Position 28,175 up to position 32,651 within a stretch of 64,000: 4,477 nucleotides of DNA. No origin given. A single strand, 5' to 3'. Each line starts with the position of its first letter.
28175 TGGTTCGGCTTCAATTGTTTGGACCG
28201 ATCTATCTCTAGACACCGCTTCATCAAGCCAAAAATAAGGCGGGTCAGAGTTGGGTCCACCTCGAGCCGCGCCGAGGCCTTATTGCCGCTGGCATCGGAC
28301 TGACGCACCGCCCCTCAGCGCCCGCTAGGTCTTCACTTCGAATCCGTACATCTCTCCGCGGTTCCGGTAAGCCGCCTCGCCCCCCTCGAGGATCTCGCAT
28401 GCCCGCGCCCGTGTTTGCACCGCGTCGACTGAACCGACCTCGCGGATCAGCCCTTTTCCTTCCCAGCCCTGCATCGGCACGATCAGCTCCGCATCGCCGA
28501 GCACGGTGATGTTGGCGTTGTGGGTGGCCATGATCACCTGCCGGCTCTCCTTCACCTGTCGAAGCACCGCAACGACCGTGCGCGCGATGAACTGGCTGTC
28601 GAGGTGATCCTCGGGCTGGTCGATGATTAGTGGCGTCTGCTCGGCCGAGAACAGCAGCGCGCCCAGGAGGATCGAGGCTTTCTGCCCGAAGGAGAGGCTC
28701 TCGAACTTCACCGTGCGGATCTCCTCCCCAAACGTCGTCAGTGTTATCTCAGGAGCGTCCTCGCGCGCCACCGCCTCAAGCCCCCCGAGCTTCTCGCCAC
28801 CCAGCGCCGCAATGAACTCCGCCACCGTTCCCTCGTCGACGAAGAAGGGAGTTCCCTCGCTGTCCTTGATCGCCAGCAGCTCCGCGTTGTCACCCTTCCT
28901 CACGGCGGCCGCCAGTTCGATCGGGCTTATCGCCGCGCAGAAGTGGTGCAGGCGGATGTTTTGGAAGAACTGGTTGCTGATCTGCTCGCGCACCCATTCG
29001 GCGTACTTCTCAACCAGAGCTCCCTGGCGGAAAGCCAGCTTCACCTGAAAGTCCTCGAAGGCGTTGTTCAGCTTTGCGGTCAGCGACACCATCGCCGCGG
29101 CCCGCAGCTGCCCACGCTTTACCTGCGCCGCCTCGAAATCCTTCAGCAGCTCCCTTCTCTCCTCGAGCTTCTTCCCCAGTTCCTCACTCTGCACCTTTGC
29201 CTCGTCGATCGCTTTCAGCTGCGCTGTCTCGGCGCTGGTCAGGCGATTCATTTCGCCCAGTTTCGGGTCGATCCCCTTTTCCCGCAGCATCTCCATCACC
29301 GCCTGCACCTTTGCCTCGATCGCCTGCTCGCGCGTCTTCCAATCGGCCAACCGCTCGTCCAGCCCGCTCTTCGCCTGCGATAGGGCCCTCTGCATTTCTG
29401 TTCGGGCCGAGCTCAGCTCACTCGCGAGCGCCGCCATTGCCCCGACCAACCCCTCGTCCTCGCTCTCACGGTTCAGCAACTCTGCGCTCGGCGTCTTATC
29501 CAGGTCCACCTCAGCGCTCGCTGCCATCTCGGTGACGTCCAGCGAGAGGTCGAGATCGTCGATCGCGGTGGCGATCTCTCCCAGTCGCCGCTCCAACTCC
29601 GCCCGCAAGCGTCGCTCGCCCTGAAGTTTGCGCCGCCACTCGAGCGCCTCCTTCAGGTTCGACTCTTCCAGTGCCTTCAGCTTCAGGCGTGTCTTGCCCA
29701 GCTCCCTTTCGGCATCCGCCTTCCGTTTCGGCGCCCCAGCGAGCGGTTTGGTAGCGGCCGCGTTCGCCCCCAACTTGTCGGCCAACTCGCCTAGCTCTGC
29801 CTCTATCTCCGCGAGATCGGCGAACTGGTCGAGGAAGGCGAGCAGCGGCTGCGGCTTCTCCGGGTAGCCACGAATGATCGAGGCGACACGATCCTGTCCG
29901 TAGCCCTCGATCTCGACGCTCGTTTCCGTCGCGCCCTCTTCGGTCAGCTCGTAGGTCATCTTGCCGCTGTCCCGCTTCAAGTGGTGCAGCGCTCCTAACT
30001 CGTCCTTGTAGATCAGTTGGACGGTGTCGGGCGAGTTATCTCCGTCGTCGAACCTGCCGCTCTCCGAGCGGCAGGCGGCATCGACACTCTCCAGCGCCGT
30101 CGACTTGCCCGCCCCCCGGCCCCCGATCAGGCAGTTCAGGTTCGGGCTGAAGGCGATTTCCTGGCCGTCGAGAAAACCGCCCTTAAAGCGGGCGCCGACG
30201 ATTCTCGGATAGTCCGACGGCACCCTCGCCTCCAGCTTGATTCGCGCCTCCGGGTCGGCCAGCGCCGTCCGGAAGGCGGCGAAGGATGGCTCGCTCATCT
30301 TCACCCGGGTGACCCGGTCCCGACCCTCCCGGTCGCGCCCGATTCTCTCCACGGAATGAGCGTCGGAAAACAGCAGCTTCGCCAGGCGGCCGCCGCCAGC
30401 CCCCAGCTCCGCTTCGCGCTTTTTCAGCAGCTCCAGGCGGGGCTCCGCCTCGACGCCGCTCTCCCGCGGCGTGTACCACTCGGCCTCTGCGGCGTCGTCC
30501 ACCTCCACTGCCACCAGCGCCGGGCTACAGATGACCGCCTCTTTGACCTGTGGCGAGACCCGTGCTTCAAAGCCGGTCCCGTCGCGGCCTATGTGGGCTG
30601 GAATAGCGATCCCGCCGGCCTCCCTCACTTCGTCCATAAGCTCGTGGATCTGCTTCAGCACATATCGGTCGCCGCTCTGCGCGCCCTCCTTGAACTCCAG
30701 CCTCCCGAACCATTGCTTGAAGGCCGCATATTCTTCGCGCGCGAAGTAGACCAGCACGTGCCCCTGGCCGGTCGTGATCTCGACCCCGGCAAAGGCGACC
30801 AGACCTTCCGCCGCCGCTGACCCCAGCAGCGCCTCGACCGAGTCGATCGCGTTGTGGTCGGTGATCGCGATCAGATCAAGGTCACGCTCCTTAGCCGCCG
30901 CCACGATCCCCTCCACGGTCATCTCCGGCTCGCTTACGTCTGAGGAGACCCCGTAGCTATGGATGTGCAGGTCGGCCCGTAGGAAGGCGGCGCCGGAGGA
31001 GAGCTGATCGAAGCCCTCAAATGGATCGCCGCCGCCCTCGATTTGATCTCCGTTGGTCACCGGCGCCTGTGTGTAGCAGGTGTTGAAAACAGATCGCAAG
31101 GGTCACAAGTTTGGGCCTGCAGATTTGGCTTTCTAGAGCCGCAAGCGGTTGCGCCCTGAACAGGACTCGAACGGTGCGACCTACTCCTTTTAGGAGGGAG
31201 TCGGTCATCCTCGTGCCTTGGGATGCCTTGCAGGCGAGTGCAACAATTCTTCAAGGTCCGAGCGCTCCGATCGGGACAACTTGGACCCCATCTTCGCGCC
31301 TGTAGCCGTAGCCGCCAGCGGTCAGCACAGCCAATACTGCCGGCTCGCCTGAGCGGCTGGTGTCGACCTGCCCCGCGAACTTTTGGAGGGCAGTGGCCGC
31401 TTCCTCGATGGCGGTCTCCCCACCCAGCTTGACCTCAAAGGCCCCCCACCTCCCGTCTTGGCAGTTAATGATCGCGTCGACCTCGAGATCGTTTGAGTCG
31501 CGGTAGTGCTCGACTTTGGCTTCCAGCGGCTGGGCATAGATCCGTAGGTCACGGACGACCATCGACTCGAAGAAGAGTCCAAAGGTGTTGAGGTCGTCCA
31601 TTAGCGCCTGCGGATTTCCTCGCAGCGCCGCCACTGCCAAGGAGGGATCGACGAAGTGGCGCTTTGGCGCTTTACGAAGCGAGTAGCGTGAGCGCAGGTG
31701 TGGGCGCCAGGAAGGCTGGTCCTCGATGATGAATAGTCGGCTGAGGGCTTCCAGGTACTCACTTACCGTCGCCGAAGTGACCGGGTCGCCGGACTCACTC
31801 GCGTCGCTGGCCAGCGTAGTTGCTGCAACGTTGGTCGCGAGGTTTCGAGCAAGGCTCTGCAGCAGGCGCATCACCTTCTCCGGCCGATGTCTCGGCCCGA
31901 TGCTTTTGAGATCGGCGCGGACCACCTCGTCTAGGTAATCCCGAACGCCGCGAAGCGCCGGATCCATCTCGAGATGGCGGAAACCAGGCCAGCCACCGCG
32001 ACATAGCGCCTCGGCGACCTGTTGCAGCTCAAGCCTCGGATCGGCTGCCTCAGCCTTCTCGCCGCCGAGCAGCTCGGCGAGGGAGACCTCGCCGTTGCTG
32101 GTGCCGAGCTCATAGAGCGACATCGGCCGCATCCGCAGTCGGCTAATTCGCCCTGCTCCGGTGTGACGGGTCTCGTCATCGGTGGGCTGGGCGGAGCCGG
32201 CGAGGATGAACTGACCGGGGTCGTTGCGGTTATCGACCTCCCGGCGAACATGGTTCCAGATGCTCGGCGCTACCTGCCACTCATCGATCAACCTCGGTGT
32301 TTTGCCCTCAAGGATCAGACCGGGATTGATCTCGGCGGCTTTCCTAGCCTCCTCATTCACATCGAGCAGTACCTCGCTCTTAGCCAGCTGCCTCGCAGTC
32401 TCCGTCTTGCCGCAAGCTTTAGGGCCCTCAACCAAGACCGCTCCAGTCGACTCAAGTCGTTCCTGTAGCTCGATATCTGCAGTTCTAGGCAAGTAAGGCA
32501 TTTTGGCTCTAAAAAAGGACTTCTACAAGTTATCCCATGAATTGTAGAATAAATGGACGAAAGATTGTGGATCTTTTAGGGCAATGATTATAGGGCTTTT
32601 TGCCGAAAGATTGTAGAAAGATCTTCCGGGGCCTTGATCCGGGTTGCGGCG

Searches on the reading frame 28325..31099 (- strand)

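Call 74: search_protein_families(library=pfam, proteins=[window:28325-31099:-], max_evalue=0.00001)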
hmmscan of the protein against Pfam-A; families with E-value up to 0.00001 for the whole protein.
window:28325-31099:- (924 aa): 5 families
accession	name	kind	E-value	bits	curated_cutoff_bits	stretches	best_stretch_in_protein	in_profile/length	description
PF13304.12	AAA_21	-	4.2e-11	43.9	27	1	793-864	229-302/304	AAA domain, putative AbiEii toxin, Type IV TA system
PF13476.12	AAA_23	-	3.6e-07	31.5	27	1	309-653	10-194/201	AAA domain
PF13175.12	AAA_15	-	4.8e-07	30.2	32.1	1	313-864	17-373/374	AAA ATPase domain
PF02463.25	SMC_N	-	5.5e-07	29.7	40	0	596-868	118-205/220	RecF/RecN/SMC N terminal domain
PF02811.25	PHP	-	4.8e-06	27.4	26.4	0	43-121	1-80/164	PHP domain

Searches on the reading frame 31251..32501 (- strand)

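Call 74: search_protein_families(library=pfam, proteins=[window:31251-32501:-], max_evalue=0.00001)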
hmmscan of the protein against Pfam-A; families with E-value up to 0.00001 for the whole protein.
window:31251-32501:- (416 aa): 2 families
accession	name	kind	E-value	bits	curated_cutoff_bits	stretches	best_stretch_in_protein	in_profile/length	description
PF13635.12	DUF4143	-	3.3e-34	118.4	28.1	1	196-359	2-159/160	Domain of unknown function (DUF4143)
PF13173.12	AAA_14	-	1.6e-13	51.3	27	1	21-132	4-128/129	AAA domain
